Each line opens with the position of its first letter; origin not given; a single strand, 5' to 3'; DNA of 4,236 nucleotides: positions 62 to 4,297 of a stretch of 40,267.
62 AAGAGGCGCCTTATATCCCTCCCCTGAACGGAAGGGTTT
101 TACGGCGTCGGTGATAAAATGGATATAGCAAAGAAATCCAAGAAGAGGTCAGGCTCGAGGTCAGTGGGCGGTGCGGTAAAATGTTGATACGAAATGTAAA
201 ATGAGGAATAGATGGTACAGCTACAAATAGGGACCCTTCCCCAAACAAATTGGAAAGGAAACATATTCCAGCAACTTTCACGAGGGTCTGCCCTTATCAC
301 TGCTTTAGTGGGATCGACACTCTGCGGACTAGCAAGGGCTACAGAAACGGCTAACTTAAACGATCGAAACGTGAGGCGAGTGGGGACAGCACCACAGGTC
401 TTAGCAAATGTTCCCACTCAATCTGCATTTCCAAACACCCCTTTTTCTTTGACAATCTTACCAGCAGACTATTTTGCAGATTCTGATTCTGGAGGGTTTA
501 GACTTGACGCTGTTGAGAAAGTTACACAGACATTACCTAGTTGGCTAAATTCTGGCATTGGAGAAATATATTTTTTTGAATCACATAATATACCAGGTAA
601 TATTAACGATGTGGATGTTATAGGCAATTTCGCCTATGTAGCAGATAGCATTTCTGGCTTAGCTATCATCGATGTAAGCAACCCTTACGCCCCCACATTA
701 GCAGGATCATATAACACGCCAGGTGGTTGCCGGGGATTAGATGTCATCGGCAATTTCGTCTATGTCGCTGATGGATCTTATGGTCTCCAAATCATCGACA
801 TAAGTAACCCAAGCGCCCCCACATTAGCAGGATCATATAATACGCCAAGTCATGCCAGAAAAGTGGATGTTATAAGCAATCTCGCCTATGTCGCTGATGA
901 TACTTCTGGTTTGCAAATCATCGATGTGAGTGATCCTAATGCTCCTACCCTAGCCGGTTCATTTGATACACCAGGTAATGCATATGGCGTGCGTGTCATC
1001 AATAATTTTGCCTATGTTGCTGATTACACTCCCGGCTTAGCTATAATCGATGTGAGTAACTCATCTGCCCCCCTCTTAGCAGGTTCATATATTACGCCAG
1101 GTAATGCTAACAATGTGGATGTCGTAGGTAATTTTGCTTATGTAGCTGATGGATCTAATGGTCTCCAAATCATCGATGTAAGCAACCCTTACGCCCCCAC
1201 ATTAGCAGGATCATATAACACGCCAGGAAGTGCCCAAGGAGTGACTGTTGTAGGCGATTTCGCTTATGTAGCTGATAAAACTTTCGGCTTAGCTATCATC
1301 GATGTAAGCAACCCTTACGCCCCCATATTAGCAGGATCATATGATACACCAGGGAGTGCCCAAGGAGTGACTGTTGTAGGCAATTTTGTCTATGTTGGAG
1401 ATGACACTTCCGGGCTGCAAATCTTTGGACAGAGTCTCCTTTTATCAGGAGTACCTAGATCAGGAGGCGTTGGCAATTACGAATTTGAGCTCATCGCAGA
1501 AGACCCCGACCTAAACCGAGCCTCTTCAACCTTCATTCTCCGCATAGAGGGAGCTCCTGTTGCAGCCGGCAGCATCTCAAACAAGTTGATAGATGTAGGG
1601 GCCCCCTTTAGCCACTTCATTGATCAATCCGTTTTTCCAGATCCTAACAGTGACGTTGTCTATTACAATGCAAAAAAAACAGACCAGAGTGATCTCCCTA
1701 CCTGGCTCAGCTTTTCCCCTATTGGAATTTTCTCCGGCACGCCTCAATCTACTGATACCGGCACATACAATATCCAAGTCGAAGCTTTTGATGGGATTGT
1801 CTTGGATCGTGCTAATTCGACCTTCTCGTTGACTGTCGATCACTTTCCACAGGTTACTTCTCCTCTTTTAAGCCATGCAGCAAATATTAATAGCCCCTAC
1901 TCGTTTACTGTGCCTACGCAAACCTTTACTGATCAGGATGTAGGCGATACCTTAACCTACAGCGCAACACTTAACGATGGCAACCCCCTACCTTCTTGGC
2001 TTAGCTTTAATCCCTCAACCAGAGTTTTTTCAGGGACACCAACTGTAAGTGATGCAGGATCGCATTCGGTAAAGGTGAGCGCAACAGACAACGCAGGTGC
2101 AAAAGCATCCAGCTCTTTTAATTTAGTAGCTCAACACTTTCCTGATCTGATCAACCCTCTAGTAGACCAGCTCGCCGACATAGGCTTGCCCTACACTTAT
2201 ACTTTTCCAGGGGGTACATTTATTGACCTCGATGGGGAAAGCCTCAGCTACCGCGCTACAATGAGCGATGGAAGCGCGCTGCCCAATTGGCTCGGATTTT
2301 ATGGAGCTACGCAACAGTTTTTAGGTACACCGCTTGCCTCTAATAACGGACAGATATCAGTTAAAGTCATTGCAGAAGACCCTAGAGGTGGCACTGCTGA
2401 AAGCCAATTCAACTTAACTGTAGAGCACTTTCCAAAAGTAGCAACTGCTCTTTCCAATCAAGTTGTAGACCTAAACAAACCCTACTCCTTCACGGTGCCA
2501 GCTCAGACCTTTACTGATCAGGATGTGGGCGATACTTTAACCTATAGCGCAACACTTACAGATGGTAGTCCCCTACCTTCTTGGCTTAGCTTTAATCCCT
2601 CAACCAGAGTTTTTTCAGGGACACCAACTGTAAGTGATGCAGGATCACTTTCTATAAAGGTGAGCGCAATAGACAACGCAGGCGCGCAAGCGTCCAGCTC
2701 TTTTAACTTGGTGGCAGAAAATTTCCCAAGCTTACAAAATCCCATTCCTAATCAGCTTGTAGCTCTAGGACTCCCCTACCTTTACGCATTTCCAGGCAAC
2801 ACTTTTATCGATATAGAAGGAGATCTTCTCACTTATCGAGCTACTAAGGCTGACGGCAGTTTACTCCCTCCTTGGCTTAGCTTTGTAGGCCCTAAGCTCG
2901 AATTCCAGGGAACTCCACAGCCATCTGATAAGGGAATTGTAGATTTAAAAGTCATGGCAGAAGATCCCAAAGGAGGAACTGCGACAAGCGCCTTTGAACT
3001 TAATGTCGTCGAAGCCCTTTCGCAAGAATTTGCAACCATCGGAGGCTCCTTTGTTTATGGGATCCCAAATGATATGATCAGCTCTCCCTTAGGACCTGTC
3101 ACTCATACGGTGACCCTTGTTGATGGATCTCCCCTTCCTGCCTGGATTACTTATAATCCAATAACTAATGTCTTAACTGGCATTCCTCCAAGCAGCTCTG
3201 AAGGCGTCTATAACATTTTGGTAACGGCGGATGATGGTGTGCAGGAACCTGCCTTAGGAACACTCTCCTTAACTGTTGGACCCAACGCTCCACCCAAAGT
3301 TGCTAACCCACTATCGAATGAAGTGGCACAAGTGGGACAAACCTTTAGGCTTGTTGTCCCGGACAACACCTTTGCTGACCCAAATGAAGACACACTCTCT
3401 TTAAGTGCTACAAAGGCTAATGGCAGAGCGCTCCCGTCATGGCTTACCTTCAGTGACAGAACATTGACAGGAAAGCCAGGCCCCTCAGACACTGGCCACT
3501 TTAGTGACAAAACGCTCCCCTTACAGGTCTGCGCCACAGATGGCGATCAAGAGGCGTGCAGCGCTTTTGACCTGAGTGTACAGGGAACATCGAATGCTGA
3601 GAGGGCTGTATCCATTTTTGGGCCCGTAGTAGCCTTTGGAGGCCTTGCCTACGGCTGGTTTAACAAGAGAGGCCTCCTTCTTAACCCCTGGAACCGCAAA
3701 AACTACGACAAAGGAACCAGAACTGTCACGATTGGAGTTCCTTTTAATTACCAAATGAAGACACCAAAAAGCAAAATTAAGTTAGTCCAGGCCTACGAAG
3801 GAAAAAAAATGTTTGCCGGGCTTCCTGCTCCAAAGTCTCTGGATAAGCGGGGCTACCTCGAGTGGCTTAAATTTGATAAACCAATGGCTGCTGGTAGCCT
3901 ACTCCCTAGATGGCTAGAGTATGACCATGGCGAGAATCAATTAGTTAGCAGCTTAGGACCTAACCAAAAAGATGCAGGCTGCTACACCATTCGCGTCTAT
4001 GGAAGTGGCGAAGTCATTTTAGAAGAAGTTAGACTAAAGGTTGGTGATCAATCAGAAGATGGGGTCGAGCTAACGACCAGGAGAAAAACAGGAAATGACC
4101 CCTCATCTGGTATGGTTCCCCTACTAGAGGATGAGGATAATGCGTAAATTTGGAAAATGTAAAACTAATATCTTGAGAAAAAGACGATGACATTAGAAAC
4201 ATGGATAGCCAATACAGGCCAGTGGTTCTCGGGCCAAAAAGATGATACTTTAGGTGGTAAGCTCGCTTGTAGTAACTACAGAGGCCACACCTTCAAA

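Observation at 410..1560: Seven-blade beta-propeller nested inside the first Ig-like (He_PIG) domain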

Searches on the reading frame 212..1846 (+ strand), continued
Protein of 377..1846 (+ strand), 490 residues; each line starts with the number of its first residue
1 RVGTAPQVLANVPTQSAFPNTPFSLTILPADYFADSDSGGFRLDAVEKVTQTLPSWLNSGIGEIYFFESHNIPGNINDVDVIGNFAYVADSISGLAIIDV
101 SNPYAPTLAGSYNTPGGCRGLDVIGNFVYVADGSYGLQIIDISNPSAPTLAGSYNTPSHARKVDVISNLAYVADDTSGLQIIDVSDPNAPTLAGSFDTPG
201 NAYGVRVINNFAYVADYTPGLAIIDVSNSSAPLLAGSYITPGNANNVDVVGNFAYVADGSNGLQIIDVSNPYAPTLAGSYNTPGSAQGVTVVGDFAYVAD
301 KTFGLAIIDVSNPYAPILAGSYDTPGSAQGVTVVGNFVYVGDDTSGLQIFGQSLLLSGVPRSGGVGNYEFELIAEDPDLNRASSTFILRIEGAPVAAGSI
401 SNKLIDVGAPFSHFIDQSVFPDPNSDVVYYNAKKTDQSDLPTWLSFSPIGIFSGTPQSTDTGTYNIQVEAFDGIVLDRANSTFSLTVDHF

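Call 44: search_protein_representatives(alignment_id=A1)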
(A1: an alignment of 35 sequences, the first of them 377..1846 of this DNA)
Query: 35 sequences, 490 profile positions. Proteins with E-value up to 0.001 (for the whole library): 93085; up to 1e-10: 64391; up to 1e-30: 32310. The best 150 are listed.
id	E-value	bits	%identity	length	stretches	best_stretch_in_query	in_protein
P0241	0.0e+00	2253.4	-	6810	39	354-489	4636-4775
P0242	0.0e+00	2029.4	-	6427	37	354-489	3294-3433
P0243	0.0e+00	1963.4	-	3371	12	73-352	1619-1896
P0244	0.0e+00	1863.2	-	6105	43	353-473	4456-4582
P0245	0.0e+00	1856.6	-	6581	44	355-488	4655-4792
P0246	0.0e+00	1822.2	-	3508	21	5-489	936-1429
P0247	0.0e+00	1783.2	-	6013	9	76-353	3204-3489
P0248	0.0e+00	1777.1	-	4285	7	63-354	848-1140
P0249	0.0e+00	1712.3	-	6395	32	353-488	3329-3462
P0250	0.0e+00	1710.3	-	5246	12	75-346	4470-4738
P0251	0.0e+00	1632.2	-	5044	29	353-489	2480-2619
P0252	0.0e+00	1621.8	-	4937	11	76-368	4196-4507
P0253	0.0e+00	1569.5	-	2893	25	354-489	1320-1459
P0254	0.0e+00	1518.6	-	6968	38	353-489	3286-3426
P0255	0.0e+00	1496.5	-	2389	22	356-488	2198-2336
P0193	0.0e+00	1359.5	-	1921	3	3-415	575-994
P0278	0.0e+00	1217.1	-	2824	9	196-489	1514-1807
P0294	0.0e+00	1107.3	-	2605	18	353-488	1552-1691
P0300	0.0e+00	1072.7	-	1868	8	8-489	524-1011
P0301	0.0e+00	1072.1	-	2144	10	4-489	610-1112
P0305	0.0e+00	1054.6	-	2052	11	6-487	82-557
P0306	0.0e+00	1053.4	-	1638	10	10-489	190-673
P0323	0.0e+00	1014.9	-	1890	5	8-487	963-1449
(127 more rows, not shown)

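Call 51: search_protein_families(library=pfam, proteins=[P0323, P0301], max_evalue=0.001)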
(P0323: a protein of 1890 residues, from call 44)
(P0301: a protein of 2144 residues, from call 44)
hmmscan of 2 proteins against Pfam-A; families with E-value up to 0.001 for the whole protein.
P0323 (1890 aa): 4 families
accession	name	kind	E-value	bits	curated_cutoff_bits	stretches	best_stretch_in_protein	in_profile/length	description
PF08309.17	LVIVD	-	1e-106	348.4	20.2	10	1154-1193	2-41/42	LVIVD repeat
PF05345.18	He_PIG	-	6.3e-36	123.2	24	3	1356-1441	2-87/96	Putative Ig domain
PF13360.13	PQQ_2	-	1.3e-09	38.5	27.6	0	726-831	114-222/233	Outer membrane protein assembly factor BamB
PF16819.11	DUF5074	-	6.3e-09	35.8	27.2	0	685-756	104-179/353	Domain of unknown function (DUF5074)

P0301 (2144 aa): 3 families
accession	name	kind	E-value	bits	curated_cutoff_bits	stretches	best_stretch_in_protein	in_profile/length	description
PF05345.18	He_PIG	-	2.2e-123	403.5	24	10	1411-1501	6-96/96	Putative Ig domain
PF08309.17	LVIVD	-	1.4e-50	168.8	20.2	6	268-301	6-39/42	LVIVD repeat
PF17963.7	Big_9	-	5.2e-06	27.7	23.6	0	1616-1693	17-88/89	Bacterial Ig domain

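Call 65: list_cluster_members(proteins=[P0246, P0278, P0300, P0301, P0305, P0306, P0323, P0201, P0224, P0107])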
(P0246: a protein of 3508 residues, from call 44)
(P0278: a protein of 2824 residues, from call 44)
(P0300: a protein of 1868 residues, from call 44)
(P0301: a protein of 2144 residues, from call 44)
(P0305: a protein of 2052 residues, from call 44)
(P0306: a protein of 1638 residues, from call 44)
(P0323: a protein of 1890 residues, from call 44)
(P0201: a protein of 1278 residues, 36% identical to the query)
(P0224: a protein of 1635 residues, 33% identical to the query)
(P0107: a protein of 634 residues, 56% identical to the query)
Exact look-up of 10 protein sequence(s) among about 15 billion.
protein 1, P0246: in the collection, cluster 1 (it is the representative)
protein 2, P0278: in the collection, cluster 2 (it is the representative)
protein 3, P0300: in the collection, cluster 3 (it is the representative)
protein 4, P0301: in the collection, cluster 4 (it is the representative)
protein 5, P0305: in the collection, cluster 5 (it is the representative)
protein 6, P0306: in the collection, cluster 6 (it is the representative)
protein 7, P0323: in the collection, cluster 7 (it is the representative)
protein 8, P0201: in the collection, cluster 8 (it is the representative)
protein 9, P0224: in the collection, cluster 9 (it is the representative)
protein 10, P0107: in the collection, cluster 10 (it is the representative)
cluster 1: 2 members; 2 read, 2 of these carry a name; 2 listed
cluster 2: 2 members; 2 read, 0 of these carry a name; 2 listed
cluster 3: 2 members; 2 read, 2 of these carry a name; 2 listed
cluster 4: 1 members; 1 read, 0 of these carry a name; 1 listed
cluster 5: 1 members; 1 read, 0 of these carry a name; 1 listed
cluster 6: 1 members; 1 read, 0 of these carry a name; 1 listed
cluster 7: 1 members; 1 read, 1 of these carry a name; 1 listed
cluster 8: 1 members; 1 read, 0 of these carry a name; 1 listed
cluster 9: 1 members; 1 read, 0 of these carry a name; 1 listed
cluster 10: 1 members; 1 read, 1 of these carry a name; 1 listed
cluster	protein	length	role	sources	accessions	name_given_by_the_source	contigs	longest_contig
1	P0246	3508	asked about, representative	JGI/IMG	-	hypothetical protein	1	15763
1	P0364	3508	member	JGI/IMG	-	hypothetical protein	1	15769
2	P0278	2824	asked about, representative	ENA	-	-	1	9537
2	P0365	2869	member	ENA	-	-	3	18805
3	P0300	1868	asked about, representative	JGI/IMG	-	hypothetical protein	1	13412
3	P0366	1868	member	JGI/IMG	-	hypothetical protein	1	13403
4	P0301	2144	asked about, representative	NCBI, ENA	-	-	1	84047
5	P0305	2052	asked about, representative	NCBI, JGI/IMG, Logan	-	-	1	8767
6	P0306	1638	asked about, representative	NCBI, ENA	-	-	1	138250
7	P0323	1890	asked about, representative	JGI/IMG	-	hypothetical protein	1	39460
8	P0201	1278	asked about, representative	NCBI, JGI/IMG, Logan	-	-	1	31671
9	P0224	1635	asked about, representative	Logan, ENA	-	-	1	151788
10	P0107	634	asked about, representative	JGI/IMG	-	hypothetical protein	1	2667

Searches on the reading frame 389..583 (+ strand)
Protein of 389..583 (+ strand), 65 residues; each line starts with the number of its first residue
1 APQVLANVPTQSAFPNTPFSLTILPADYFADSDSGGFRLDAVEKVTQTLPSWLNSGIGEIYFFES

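Call 5: search_protein_families(library=pfam, proteins=[window:389-583:+], max_evalue=10)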
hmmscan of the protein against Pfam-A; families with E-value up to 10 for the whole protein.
seq(65 aa): 1 family
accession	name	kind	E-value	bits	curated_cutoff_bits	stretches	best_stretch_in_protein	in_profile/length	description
PF05345.18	He_PIG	-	0.0083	17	24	1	4-54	3-53/96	Putative Ig domain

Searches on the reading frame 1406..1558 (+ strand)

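Call 5: search_protein_families(library=pfam, proteins=[window:1406-1558:+], max_evalue=10)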
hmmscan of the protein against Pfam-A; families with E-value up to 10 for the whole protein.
seq(51 aa): 1 family
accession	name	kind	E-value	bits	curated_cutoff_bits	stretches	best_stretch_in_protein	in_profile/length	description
PF05345.18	He_PIG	-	0.0016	19.3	24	1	2-47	50-95/96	Putative Ig domain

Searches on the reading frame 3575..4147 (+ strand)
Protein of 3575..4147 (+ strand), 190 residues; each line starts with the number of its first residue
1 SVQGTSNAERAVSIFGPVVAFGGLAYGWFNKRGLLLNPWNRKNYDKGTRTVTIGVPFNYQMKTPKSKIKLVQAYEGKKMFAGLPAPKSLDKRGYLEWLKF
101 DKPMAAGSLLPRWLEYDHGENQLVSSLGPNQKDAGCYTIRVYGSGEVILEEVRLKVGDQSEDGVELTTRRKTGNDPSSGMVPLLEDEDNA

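Call 35: search_protein_families(library=pfam, proteins=[window:3575-4147:+], max_evalue=0.01)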
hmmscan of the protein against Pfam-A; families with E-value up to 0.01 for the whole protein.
window:3575-4147:+ (190 aa): 0 families

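Call 54: predict_structure(alignment_id=A3)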
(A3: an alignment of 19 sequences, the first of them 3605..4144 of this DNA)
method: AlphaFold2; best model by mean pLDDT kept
length: 180 residues; sequences in the alignment: 19
mean_pLDDT: 72.5   pTM: 0.62
mean pLDDT of the five models: 72.5, 71.2, 70.4, 68.6, 67.2
residues with pLDDT >= 90: 51; 70-90: 53; 50-70: 41; < 50: 35
segments of 3 or more residues with pLDDT < 50: 1-3, 150-180
pLDDT, mean of each block of 10 residues (from residue 1): 52 63 75 87 92 91 79 63 66 79 92 93 89 89 80 38 37 41
secondary structure, 60 per line:
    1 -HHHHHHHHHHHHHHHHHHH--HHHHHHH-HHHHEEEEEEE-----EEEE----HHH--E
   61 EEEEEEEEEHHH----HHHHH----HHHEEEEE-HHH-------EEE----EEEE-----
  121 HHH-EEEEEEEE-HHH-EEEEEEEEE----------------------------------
elements in order: H2-20 H23-29 H31-34 E35-41 E47-50 E60-69 H77-81 E89-93 E105-107 E112-115 E125-132 E138-146

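Call 57: fold_search(model_id=the predicted structure, library=pdb)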
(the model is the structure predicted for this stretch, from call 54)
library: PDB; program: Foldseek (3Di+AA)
matches with E <= 10: 1955; with E <= 0.001: 33
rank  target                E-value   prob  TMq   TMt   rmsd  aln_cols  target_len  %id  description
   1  1t6w_MODEL_1_A        1.8e-05  1.00  0.34  0.55   7.3       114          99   17  RATIONAL DESIGN OF A CALCIUM-BINDING ADHESION PROTEIN NMR, 20 STRUCTURES (released 2005-02-15)
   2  5n30                  4.2e-05  1.00  0.34  0.27   4.9       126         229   15  Crystal structure of the V72I mutant of the mouse alpha-Dystroglycan N-terminal region (released 2017-11-01)
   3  1hng_A                4.2e-05  1.00  0.29  0.29   8.0       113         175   15  CRYSTAL STRUCTURE AT 2.8 ANGSTROMS RESOLUTION OF A SOLUBLE FORM OF THE CELL ADHESION MOLECULE CD2 (released 1995-02-07)
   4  5llk                  5.1e-05  1.00  0.33  0.27   5.0       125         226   14  Crystal structure of human alpha-dystroglycan (released 2017-07-12)
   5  1u2c                  6.9e-05  1.00  0.34  0.27   4.9       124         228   16  Crystal Structure of a-dystroglycan (released 2004-09-07)
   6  4wiq                  6.9e-05  1.00  0.34  0.27   4.9       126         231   14  The structure of Murine alpha-Dystroglycan T190M mutant N-terminal domain. (released 2015-05-13)
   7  5n4h                  1.1e-04  1.00  0.34  0.27   4.9       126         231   13  Crystal structure of the D109N mutant of the mouse alpha-Dystroglycan N-terminal region (released 2017-11-01)
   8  8uf4_A                1.1e-04  1.00  0.33  0.37  11.3       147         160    9  Crystal structure of wildtype dystroglycan proteolytic domain (juxtamembrane domain) (released 2024-09-11)
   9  5wy8_B                1.5e-04  1.00  0.34  0.21   5.4       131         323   14  Crystal structure of PTP delta Ig1-Ig3 in complex with IL1RAPL1 Ig1-Ig3 (released 2017-11-22)
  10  5y32_B                2.9e-04  1.00  0.32  0.20   6.6       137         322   14  Crystal structure of PTP delta Ig1-Ig2 in complex with IL1RAPL1 (released 2017-08-16)
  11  5fm5_P                3.5e-04  1.00  0.31  0.47   4.6       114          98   16  Crystal structure of the myomesin:obscurin-like-1 complex (released 2016-11-23)
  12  7wog_B                4.0e-04  1.00  0.31  0.44   6.1       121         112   16  SARS-CoV-2 Omicron S monomer complexed with 553-49 (released 2022-07-20)
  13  5fm5_O                4.2e-04  1.00  0.31  0.48   4.7       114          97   16  Crystal structure of the myomesin:obscurin-like-1 complex (released 2016-11-23)
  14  1qa9_A                4.8e-04  1.00  0.28  0.44   7.2       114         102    8  Structure of a Heterophilic Adhesion Complex Between the Human CD2 and CD58(LFA-3) Counter-Receptors (released 1999-04-29)
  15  7d6i_C                5.1e-04  0.99  0.30  0.26   6.1       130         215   15  A neutralizing MAb targeting receptor-binding-domain of SARS-CoV-2 (released 2021-10-13)
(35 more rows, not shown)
